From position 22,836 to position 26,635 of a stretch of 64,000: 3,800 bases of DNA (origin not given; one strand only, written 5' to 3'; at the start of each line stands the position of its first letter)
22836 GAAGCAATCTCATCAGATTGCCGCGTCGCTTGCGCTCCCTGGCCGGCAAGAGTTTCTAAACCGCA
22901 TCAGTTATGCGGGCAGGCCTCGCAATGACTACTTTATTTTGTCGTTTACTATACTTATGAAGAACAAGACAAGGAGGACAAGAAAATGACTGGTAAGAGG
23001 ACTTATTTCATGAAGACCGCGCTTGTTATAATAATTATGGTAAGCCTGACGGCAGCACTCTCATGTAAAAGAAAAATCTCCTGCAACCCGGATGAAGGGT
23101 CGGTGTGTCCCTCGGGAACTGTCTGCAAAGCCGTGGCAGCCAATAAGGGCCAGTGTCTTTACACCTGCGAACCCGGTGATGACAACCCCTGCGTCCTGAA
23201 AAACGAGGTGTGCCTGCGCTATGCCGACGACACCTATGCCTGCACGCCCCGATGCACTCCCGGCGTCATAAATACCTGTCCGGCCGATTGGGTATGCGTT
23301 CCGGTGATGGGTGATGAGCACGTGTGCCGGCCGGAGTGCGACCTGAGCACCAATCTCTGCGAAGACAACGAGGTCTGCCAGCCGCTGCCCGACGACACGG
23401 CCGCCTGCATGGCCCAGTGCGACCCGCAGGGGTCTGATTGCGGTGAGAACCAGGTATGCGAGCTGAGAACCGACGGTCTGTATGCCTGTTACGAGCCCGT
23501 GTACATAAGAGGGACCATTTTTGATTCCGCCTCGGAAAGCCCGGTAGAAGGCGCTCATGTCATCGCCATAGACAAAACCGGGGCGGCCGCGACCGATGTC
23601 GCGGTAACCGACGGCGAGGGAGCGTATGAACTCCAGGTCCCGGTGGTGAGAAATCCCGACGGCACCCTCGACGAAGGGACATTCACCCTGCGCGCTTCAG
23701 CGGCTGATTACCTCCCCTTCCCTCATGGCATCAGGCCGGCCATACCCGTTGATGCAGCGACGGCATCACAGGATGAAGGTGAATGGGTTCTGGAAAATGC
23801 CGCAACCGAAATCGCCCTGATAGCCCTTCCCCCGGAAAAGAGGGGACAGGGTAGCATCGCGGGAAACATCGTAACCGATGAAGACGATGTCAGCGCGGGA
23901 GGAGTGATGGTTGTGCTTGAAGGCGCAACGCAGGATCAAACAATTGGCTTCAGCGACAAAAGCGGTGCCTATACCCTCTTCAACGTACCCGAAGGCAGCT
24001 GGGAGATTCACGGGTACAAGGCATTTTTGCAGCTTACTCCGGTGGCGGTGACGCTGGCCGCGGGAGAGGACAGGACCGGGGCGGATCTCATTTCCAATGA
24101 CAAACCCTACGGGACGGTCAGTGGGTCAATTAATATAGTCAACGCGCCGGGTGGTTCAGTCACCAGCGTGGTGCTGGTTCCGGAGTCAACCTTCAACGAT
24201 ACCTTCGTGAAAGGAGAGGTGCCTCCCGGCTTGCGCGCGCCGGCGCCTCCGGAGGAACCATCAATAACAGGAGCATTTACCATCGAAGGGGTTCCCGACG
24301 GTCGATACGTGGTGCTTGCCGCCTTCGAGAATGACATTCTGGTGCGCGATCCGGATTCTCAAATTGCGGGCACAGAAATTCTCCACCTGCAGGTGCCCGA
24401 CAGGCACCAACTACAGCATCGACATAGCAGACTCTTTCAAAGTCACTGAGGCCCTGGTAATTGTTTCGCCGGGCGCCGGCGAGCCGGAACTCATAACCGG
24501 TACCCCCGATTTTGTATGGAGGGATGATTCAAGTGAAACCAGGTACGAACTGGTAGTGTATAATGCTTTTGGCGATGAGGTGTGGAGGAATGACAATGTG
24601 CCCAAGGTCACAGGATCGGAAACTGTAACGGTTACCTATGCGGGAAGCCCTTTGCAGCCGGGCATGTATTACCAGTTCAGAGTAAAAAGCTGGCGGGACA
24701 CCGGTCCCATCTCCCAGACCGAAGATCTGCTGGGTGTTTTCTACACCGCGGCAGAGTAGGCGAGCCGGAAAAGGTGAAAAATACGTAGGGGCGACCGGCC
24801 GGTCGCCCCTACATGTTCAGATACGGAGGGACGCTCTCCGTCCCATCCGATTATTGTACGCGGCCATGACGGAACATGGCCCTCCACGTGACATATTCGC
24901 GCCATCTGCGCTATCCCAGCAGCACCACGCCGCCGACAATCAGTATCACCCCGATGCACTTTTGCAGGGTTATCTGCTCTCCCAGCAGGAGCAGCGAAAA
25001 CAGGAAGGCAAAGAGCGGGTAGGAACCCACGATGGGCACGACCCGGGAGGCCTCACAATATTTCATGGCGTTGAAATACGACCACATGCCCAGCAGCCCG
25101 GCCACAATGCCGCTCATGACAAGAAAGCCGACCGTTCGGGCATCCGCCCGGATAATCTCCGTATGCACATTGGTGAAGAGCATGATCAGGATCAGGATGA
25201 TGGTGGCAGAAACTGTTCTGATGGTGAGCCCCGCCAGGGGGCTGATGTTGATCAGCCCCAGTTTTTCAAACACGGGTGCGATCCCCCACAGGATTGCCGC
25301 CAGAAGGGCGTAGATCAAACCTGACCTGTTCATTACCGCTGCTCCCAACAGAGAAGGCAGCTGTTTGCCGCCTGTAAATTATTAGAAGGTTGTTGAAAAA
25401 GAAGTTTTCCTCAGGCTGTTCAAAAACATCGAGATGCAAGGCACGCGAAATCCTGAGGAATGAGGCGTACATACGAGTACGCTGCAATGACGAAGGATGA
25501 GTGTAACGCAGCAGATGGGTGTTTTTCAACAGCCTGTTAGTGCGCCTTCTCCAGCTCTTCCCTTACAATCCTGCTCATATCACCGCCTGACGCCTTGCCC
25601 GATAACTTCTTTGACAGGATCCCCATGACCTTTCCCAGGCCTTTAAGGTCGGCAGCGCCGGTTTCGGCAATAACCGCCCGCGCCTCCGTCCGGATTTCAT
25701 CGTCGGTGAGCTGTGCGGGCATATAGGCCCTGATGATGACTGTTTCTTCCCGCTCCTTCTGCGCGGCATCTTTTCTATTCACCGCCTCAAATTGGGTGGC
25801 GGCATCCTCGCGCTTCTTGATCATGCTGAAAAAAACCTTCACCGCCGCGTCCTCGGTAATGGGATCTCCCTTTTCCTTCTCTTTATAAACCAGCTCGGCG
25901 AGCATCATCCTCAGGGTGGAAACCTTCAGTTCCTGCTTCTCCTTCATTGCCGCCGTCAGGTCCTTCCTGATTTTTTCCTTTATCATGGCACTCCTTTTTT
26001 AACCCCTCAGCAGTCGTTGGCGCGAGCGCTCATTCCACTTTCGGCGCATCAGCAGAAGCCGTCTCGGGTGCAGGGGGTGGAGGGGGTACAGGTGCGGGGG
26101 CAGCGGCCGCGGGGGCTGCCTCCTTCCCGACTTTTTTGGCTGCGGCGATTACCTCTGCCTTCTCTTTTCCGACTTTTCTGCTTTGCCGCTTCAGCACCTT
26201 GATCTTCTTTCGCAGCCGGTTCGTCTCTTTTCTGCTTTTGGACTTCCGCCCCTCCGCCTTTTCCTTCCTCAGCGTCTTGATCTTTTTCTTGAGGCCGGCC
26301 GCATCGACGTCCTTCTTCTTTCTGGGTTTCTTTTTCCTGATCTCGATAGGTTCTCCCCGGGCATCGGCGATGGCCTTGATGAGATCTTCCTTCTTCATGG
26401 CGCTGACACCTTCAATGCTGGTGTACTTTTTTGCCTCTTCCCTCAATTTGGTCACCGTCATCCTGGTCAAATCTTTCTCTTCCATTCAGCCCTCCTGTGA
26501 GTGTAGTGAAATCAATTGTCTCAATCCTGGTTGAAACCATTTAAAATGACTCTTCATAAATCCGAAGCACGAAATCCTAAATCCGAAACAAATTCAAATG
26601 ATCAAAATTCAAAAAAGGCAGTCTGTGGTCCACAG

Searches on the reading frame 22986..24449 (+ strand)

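Call 61: search_protein_families(library=pfam, proteins=[window:22986-24449:+], max_evalue=0.00001)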
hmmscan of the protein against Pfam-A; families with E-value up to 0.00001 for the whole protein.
window:22986-24449:+ (487 aa): 2 families
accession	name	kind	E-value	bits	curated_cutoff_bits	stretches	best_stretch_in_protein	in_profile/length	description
PF13620.12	CarboxypepD_reg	-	2.4e-12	47.5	32.3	0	174-220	2-47/82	Carboxypeptidase regulatory-like domain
PF13715.12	CarbopepD_reg_2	-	4.1e-08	33.6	32.2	0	174-218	1-41/88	CarboxypepD_reg-like domain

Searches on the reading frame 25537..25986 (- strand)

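Call 80: search_protein_families(library=pfam, proteins=[window:25537-25986:-], max_evalue=0.0001)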
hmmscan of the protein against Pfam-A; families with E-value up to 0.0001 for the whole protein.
window:25537-25986:- (149 aa): 1 family
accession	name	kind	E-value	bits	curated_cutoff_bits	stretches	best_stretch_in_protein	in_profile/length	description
PF09424.15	YqeY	-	2.9e-40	138.1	27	1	3-145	1-143/143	Yqey-like protein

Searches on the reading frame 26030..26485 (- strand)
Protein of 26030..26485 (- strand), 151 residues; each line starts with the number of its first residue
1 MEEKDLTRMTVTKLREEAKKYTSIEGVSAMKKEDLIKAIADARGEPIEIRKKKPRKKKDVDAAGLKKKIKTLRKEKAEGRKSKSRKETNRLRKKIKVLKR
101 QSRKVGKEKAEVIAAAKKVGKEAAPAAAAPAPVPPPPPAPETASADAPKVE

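Call 80: search_protein_families(library=pfam, proteins=[window:26030-26485:-], max_evalue=0.0001)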
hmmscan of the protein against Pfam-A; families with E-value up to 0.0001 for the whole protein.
window:26030-26485:- (151 aa): 1 family
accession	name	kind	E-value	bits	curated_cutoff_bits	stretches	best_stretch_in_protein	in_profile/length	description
PF07498.18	Rho_N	-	1.9e-07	31.4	24.9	1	5-43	1-38/43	Rho termination factor, N-terminal domain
